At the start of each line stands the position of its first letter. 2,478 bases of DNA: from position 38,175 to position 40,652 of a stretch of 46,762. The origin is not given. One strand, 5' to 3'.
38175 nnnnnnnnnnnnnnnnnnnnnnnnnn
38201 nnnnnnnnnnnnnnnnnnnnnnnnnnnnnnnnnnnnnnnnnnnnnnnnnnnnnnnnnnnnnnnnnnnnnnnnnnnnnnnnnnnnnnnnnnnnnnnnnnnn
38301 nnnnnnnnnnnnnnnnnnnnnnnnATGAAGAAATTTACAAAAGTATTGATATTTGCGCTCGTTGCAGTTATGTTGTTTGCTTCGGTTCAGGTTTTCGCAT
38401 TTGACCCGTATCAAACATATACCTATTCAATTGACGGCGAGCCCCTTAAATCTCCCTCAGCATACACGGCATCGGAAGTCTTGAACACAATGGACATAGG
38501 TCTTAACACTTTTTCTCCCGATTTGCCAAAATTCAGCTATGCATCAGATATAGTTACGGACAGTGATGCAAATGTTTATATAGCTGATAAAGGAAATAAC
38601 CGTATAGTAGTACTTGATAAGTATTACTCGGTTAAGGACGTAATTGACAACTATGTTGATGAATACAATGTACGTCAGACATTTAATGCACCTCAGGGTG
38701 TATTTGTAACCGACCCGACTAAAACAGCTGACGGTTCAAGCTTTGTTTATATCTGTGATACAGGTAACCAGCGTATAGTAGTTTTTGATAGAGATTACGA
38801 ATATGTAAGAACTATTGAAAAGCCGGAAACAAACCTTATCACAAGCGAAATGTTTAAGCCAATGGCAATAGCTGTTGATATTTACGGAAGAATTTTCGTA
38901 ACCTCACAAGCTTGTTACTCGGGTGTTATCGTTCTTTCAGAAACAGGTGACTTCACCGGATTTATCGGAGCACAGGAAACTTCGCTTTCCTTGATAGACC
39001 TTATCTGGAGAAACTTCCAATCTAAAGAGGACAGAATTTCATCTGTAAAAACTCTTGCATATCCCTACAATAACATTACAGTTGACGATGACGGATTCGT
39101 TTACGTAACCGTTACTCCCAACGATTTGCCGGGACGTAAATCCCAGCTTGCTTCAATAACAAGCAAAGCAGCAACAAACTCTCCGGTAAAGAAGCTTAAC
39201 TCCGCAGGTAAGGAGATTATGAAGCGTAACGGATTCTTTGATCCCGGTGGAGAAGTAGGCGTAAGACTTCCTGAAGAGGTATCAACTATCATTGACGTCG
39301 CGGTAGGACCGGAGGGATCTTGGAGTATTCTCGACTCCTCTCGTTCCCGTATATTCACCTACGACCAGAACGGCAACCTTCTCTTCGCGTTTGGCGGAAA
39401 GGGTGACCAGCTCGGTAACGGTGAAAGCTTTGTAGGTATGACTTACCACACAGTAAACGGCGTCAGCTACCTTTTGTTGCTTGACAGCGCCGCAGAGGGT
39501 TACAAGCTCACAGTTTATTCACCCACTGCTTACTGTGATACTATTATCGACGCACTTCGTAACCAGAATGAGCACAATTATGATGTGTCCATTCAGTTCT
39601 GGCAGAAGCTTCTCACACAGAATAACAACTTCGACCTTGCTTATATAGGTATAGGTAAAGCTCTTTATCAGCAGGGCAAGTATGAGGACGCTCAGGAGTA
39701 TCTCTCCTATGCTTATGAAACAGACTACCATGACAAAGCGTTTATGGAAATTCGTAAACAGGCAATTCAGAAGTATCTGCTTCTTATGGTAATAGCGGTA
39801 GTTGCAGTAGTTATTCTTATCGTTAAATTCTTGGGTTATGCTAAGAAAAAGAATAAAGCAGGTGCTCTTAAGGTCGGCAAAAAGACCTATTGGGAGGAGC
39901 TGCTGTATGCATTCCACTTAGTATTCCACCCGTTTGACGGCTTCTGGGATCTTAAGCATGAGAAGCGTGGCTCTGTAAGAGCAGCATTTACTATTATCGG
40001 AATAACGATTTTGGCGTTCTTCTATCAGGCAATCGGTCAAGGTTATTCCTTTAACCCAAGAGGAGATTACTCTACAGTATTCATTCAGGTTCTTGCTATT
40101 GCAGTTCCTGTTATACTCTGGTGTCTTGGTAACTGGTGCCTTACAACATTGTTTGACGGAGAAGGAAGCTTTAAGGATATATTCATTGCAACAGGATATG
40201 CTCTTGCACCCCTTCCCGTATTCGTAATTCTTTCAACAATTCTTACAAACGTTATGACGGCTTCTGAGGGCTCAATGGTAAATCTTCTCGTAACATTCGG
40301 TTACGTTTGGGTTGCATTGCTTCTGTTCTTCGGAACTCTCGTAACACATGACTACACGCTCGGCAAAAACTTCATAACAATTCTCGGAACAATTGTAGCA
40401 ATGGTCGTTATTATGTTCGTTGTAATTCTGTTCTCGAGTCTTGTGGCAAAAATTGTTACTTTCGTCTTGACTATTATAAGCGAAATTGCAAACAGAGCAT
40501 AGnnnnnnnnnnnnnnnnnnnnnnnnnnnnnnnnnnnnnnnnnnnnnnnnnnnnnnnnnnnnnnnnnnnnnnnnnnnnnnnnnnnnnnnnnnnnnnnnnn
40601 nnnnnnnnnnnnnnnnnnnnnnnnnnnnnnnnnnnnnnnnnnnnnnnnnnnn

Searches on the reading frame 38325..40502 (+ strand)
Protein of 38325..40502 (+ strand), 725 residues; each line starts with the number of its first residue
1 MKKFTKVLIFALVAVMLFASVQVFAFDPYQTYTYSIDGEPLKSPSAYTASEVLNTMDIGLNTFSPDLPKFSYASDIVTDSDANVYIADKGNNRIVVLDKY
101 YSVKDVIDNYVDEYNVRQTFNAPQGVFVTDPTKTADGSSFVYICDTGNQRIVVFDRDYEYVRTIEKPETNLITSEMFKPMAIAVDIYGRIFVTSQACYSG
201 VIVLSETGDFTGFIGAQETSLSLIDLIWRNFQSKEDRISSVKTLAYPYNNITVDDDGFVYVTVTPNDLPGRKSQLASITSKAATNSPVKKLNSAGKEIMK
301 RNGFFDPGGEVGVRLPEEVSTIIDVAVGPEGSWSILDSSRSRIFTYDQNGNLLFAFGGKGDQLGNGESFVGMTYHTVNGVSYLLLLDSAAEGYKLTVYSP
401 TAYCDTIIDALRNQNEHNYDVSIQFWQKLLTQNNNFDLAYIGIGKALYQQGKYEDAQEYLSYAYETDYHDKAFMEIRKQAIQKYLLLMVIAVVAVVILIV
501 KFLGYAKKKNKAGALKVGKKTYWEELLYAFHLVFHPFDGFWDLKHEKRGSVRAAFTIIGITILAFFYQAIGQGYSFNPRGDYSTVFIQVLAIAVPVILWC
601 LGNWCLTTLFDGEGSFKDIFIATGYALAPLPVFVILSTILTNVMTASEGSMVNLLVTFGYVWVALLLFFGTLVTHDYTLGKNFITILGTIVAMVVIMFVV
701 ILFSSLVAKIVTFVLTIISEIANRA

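Call 6: search_protein_families(library=pfam, proteins=[window:38325-40502:+], max_evalue=0.01)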
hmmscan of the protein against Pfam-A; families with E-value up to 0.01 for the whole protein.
window:38325-40502:+ (725 aa): 5 families
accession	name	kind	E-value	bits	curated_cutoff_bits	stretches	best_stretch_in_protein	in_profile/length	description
PF04893.22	Yip1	-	5.3e-14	52.9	28.6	1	531-700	2-172/173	Yip1 domain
PF01436.27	NHL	-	6.6e-08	32.6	20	1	70-96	1-27/28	NHL repeat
PF24258.1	DUF7459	-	0.0023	18.6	27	0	115-163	32-79/105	Domain of unknown function (DUF7459)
PF14559.12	TPR_19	-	0.0053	17.5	25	1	417-460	5-48/68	Tetratricopeptide repeat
PF07719.23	TPR_2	-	0.0071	16.8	27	1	439-467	3-31/34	Tetratricopeptide repeat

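Call 7: search_protein_families(library=ncbifam, proteins=[window:38325-40502:+], max_evalue=0.01)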
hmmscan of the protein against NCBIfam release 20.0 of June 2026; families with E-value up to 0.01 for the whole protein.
window:38325-40502:+ (725 aa): 2 families
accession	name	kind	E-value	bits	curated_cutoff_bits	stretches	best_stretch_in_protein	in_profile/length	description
NF035926.1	scyF_NHL_VPEP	equivalog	1.9e-09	37.1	350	1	141-220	116-194/376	scytonemin biosynthesis PEP-CTERM protein ScyF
TIGR03939.1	PGA_TPR_OMP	equivalog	0.00043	18.6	366.65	1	404-477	89-160/800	poly-beta-1,6 N-acetyl-D-glucosamine export porin PgaA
